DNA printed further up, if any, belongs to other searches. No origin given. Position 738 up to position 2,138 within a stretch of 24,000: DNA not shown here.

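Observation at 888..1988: Stand-alone SIR2-family gene with defence-type motifs and no partner gene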

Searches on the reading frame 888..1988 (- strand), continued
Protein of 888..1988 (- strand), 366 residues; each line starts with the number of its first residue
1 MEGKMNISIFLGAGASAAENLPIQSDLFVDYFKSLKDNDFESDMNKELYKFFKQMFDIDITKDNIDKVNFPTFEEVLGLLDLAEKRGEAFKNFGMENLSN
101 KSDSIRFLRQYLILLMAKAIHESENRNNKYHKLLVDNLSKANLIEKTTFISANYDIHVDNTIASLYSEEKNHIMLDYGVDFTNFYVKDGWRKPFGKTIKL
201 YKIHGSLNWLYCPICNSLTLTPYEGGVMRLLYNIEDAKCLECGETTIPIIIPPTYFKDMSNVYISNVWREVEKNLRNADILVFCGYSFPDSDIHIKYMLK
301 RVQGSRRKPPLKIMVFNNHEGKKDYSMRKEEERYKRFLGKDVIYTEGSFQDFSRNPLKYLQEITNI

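Call 37: search_dna_similar(query=window:888-1976:-, collection=plasmids, mode=protein, max_evalue=0.001, max_rows=15)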
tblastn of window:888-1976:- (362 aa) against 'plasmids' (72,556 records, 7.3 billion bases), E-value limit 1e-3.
Records with a match: 5; places in all: 5; records where one place covers at least 80% of the query: 5.
Best place of each record, by identity: <60% 5.
By first word of the organism name: Rhizobium 4; Vibrio 1.
By predicted mobility (MOB-suite, as given by PLSDB): conjugative 3; mobilizable 1; non-mobilizable 1.
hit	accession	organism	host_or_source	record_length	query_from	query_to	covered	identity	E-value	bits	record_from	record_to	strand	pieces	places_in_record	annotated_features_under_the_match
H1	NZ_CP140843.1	Rhizobium ruizarguesonis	Trifolium pratense,whole organism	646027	1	348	96%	25.4%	1e-22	106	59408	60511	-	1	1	SIR2 family protein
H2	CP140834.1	Rhizobium ruizarguesonis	Trifolium pratense,whole organism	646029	1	348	96%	25.4%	1e-22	106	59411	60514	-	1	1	SIR2 family protein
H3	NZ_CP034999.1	Rhizobium acidisoli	Phaseolus vulgaris,root nodule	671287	2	339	93%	25.6%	1e-22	107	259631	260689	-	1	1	hypothetical protein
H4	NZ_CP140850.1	Rhizobium johnstonii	Trifolium pratense,whole organism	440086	6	351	96%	24.0%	3e-17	91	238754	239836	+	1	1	SIR2 family protein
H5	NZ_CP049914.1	Vibrio sp. HDW18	Anodonta arcaeformis,single bacterial ...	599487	7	297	80%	27.0%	2e-23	108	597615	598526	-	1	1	SIR2 family protein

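Call 38: find_related_loci(query=A1, collection=viral_contigs, flank=5000)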
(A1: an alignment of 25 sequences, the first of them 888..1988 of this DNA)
Query A1 (366 aa) in viral_contigs; peptide patterns used: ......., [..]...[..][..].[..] (x = any residue, [..] = any of these).
70 stretches matched a pattern, but none encodes a relative of the query by tblastn (E <= 1e-3).

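Call 48: search_protein_families(library=pfam, proteins=[L044:5429-5968:+, L044:7079-8455:+, L045:7088-8287:+, L063:5013-5963:+, L064:7049-7963:+, L077:7226-8878:+, L079:5525-5953:+, L079:7138-8829:+, L080:3992-5803:+, L043:5018-5929:+], max_evalue=0.001)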
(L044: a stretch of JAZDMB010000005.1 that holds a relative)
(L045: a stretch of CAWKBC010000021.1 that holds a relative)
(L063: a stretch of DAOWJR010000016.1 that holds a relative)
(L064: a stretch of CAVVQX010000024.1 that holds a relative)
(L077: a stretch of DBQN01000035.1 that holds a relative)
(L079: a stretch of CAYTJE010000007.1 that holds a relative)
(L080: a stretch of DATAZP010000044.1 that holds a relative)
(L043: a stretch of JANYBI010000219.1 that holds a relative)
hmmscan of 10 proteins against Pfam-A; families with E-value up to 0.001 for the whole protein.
L044:5429-5968:+ (179 aa): 1 family
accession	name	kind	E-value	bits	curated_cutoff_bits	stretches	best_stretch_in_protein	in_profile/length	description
PF10771.15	DUF2582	-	3.7e-11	43.4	24.2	1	105-161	2-58/65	Winged helix-turn-helix domain (DUF2582)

L044:7079-8455:+ (458 aa): 0 families

L045:7088-8287:+ (399 aa): 0 families

L063:5013-5963:+ (316 aa): 0 families

L064:7049-7963:+ (304 aa): 1 family
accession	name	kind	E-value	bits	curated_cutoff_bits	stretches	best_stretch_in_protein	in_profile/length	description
PF18928.5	DUF5677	-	1.9e-10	41.5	27.1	1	74-236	3-164/166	Family of unknown function (DUF5677)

L077:7226-8878:+ (550 aa): 2 families
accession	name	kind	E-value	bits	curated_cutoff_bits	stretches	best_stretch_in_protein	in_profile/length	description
PF01650.23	Peptidase_C13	-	4.5e-07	30.1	22.8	1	359-470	70-188/258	Peptidase C13 family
PF13202.12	EF-hand_5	-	0.00099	18.9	25.9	0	509-526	8-25/25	EF hand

L079:5525-5953:+ (142 aa): 1 family
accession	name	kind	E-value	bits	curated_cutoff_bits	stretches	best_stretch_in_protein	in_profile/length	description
PF24728.1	DUF7680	-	9.4e-08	32.8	24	1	8-138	1-139/141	Domain of unknown function (DUF7680)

L079:7138-8829:+ (563 aa): 3 families
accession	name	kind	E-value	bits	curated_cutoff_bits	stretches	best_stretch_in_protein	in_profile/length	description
PF13749.12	HATPase_c_4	-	4.1e-14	52.8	26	1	300-382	4-88/89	Putative ATP-dependent DNA helicase recG C-terminal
PF04326.19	SLFN_AlbA_2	-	3.5e-11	44.1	25.3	1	16-129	1-117/118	Schlafen, AlbA_2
PF12802.13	MarR_2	-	0.00014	22.4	27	0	489-533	7-53/61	MarR family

L080:3992-5803:+ (603 aa): 0 families

L043:5018-5929:+ (303 aa): 1 family
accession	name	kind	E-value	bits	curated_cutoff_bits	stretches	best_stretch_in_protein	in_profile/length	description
PF05014.21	Nuc_deoxyrib_tr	-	0.00053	20.5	28.8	0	213-261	47-97/117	Nucleoside 2-deoxyribosyltransferase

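Call 49: list_cluster_members(proteins=[P0028, P0021, P0099, L011:6001-7080:+, P0067, P0116])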
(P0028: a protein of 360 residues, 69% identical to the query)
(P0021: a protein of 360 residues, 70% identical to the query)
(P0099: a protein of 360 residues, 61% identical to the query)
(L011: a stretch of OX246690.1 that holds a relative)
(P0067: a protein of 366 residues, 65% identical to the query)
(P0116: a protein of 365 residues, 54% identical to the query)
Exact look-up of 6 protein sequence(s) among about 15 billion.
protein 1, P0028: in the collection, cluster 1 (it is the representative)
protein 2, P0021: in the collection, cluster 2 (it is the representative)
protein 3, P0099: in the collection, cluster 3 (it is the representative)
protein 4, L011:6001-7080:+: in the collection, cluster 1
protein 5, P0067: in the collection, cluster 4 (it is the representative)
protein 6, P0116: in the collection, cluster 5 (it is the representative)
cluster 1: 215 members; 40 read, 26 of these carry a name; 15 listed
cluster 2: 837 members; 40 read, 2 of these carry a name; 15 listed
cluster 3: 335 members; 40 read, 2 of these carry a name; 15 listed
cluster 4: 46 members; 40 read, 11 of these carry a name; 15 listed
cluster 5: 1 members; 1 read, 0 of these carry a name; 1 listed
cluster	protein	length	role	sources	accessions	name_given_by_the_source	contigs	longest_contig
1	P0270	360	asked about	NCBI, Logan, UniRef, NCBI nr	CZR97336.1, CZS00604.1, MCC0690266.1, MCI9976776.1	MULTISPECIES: SIR2 family protein [unclassified Clostridioides] | SIR2 family protein n=1 Tax=unclassified Clostridioides TaxID=2635829 RepID=UPI0007BAFB9B | SIR2 family protein [Clostridioides sp. ZZV14-6387]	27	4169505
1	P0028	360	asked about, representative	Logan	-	-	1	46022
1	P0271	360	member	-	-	SIR2 family protein [Clostridioides difficile] | SIR2 family protein n=2 Tax=Clostridioides difficile TaxID=1496 RepID=A0A9P4D808_CLODI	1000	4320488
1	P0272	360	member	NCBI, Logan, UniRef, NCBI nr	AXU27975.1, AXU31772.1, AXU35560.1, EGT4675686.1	TPA: SIR2 family protein [Clostridioides difficile] | SIR2 family protein n=1 Tax=Clostridioides difficile TaxID=1496 RepID=UPI00038CD44B | SIR2 family protein [Clostridioides difficile]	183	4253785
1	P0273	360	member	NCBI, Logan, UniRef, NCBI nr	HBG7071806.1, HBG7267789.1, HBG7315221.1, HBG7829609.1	SIR2 family protein [Clostridioides difficile] | SIR2 family protein n=1 Tax=Clostridioides difficile TaxID=1496 RepID=UPI0005DE360A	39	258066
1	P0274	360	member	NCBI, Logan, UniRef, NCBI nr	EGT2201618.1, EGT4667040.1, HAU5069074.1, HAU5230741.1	ADP ribosyltransferase [Clostridioides difficile] | SIR2 family protein n=1 Tax=Clostridioides difficile TaxID=1496 RepID=UPI000D1E6A72 | SIR2 family protein [Clostridioides difficile]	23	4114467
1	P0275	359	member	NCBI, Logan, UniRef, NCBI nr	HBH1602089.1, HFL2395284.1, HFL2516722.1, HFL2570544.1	SIR2 family protein [Clostridioides difficile] | SIR2 family protein n=1 Tax=Clostridioides difficile TaxID=1496 RepID=UPI001034241B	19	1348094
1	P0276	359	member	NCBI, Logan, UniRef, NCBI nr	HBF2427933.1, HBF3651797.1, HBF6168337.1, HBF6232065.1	TPA: SIR2 family protein [Clostridioides difficile] | SIR2 family protein n=1 Tax=Clostridioides difficile TaxID=1496 RepID=UPI00093C4E54 | SIR2 family protein [Clostridioides difficile]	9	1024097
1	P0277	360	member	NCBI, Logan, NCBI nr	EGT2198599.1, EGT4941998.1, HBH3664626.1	TPA: SIR2 family protein [Clostridioides difficile] | hypothetical protein [Clostridioides difficile]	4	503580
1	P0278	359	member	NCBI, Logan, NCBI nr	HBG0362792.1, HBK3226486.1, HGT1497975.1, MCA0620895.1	TPA: SIR2 family protein [Clostridioides difficile] | SIR2 family protein [Clostridioides difficile]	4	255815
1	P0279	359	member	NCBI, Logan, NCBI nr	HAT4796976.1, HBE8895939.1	TPA: SIR2 family protein [Clostridioides difficile] | hypothetical protein [Clostridioides difficile]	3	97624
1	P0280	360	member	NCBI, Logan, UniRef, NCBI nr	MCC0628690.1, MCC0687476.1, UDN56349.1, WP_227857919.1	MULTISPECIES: SIR2 family protein [unclassified Clostridioides] | SIR2 family protein n=1 Tax=unclassified Clostridioides TaxID=2635829 RepID=UPI001D12338E | SIR2 family protein [Clostridioides sp. ES-S-0171-01]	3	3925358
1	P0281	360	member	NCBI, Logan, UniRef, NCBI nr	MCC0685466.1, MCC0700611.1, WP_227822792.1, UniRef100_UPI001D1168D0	SIR2 family protein [Clostridioides sp. ZZV15-6383] | SIR2 family protein n=1 Tax=unclassified Clostridioides TaxID=2635829 RepID=UPI001D1168D0 | SIR2 family protein [Clostridioides sp. ZZV14-6345]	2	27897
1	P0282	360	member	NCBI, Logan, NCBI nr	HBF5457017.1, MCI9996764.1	TPA: SIR2 family protein [Clostridioides difficile] | SIR2 family protein [Clostridioides difficile]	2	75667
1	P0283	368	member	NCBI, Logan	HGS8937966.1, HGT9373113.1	TPA: SIR2 family protein [Clostridioides difficile]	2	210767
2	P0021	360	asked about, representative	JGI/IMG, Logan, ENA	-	-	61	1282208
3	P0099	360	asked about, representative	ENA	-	-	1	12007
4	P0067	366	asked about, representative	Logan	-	-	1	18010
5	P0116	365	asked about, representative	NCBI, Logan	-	-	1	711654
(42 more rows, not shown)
